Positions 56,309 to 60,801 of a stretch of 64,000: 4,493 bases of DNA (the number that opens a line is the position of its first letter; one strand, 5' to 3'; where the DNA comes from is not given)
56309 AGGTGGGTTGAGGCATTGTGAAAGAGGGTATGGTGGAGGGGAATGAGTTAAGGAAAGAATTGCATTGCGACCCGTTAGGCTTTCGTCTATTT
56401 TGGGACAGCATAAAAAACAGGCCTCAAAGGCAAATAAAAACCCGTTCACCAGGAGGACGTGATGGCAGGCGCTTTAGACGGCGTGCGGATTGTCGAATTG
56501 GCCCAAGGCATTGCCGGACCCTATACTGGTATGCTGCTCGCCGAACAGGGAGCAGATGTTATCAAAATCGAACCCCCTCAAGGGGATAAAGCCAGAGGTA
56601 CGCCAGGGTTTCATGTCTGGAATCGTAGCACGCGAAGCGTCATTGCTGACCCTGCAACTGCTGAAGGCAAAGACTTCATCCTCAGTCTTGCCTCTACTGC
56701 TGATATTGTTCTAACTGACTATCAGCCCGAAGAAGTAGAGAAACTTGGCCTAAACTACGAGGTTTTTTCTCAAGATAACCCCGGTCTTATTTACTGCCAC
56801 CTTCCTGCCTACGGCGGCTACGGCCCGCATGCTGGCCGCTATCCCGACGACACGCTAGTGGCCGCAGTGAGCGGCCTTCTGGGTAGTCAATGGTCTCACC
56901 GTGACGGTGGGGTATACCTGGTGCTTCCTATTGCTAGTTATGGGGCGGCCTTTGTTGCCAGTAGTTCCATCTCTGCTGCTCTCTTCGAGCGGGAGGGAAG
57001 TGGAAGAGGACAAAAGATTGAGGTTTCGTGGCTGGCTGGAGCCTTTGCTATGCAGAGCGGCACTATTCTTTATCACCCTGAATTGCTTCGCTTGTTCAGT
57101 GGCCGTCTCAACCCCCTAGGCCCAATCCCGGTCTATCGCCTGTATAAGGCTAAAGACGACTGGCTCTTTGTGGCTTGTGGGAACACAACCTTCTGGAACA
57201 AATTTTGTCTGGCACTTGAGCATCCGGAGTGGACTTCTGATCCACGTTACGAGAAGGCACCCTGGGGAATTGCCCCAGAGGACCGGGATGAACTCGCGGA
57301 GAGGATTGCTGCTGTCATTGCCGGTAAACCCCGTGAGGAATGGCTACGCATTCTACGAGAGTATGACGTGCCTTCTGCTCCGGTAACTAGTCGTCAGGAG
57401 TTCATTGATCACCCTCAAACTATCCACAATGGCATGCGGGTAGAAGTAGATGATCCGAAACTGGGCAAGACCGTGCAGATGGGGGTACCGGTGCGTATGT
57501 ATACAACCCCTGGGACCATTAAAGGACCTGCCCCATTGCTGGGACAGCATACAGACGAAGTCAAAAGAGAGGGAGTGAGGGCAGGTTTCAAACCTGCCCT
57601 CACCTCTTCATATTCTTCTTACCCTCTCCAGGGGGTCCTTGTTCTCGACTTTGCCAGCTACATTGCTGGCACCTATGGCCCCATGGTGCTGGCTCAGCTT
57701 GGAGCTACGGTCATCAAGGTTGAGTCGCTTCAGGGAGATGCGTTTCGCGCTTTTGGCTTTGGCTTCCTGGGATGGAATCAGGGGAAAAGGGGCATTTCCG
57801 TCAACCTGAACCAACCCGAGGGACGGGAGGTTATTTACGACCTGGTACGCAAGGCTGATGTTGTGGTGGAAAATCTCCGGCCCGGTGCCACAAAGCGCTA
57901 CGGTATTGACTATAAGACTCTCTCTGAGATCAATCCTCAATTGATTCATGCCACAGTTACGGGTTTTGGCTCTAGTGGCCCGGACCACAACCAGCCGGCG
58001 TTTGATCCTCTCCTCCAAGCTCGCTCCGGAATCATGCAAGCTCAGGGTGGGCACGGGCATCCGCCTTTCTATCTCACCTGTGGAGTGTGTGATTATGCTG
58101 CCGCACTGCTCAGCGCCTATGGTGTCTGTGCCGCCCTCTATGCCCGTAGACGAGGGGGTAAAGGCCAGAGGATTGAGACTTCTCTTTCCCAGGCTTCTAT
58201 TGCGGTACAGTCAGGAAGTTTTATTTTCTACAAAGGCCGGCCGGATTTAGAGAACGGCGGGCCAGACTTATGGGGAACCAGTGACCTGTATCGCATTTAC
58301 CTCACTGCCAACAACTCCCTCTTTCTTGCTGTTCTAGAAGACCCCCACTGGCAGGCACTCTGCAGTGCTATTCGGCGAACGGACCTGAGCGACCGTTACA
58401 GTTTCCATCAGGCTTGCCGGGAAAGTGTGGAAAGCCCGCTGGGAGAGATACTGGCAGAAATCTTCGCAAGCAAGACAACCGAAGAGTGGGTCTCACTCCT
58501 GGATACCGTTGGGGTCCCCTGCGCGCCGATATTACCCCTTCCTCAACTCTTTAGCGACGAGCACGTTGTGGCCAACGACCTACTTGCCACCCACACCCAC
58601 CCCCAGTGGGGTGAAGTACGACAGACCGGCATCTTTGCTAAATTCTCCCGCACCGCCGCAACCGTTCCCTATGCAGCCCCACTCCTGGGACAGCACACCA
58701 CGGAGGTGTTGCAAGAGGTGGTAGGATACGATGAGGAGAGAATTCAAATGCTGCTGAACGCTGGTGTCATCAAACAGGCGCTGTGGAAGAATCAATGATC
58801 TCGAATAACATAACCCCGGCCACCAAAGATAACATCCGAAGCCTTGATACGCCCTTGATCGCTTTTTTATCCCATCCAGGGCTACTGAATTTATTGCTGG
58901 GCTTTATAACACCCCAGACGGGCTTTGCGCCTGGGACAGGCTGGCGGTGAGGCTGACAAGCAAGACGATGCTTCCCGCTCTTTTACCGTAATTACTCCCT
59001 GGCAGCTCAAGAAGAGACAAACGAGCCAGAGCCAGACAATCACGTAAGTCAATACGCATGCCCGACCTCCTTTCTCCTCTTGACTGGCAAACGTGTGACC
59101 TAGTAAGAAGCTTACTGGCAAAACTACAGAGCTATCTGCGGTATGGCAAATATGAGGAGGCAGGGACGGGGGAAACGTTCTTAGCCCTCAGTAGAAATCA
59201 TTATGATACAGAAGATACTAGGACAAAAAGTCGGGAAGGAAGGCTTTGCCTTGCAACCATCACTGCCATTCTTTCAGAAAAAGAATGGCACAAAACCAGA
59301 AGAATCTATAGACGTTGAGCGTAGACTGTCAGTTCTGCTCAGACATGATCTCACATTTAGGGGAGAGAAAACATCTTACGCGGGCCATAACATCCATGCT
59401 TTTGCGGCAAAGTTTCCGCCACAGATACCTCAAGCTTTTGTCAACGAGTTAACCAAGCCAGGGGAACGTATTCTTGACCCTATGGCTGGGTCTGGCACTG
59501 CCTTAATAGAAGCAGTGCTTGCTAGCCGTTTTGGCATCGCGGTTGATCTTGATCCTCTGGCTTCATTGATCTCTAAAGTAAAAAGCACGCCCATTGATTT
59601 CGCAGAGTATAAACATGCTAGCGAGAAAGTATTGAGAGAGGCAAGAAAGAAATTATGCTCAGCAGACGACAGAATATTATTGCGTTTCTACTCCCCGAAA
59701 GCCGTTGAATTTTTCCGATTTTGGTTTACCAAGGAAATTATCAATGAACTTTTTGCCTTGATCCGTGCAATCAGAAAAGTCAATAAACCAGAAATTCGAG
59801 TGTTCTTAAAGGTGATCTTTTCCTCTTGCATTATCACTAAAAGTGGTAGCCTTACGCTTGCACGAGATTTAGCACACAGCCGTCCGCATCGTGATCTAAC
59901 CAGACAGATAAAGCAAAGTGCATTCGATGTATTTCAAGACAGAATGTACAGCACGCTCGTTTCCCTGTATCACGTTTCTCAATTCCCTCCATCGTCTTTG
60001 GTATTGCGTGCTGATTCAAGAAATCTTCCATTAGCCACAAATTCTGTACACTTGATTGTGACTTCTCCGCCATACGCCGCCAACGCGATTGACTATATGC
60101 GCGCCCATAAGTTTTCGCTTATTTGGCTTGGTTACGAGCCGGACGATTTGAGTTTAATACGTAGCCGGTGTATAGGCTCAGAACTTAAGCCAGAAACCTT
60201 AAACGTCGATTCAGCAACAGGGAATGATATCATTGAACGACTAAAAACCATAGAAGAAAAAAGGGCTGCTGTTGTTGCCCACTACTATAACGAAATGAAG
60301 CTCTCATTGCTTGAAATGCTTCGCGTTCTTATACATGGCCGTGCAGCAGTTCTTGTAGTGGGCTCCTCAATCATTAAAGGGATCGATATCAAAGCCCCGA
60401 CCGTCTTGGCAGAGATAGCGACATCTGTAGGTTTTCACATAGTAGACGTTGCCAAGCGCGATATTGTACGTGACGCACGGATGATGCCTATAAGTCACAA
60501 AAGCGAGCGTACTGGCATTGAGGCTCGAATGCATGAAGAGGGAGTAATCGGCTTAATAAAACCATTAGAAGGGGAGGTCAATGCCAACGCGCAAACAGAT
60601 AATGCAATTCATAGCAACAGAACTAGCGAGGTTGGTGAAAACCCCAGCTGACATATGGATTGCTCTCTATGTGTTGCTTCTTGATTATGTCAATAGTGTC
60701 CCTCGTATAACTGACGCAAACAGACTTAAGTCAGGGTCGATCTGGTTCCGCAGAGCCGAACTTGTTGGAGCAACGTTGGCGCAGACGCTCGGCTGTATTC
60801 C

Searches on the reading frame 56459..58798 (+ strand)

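Call 26: search_protein_families(library=pfam, proteins=[window:56459-58798:+], max_evalue=0.001)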
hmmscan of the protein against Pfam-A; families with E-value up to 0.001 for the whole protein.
window:56459-58798:+ (779 aa): 1 family
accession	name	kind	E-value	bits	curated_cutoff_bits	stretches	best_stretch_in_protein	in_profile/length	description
PF02515.22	CoA_transf_3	-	4.9e-199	661.4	23.3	2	390-747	1-366/366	CoA-transferase family III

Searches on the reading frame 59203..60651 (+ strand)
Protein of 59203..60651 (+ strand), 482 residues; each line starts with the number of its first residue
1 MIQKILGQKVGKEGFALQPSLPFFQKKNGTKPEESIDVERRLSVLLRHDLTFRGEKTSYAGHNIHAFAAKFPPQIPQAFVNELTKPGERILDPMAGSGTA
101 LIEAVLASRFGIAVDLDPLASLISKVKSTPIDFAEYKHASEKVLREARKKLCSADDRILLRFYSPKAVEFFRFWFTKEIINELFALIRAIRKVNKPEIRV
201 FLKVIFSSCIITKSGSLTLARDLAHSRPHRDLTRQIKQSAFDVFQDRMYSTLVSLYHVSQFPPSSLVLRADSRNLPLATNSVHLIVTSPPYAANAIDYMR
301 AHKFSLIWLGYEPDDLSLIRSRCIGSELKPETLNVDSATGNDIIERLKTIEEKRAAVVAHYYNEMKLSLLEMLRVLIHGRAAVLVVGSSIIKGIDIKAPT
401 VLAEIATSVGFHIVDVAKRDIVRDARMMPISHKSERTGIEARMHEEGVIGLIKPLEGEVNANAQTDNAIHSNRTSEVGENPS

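Call 26: search_protein_families(library=pfam, proteins=[window:59203-60651:+], max_evalue=0.001)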
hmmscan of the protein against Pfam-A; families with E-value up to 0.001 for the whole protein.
window:59203-60651:+ (482 aa): 2 families
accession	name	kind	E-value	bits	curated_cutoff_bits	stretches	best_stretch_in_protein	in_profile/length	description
PF01555.25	N6_N4_Mtase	-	3e-10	40.9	26.7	1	58-117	156-212/221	DNA methylase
PF01170.24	UPF0020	-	1.5e-08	35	22.3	1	84-109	26-51/197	RMKL-like, methyltransferase domain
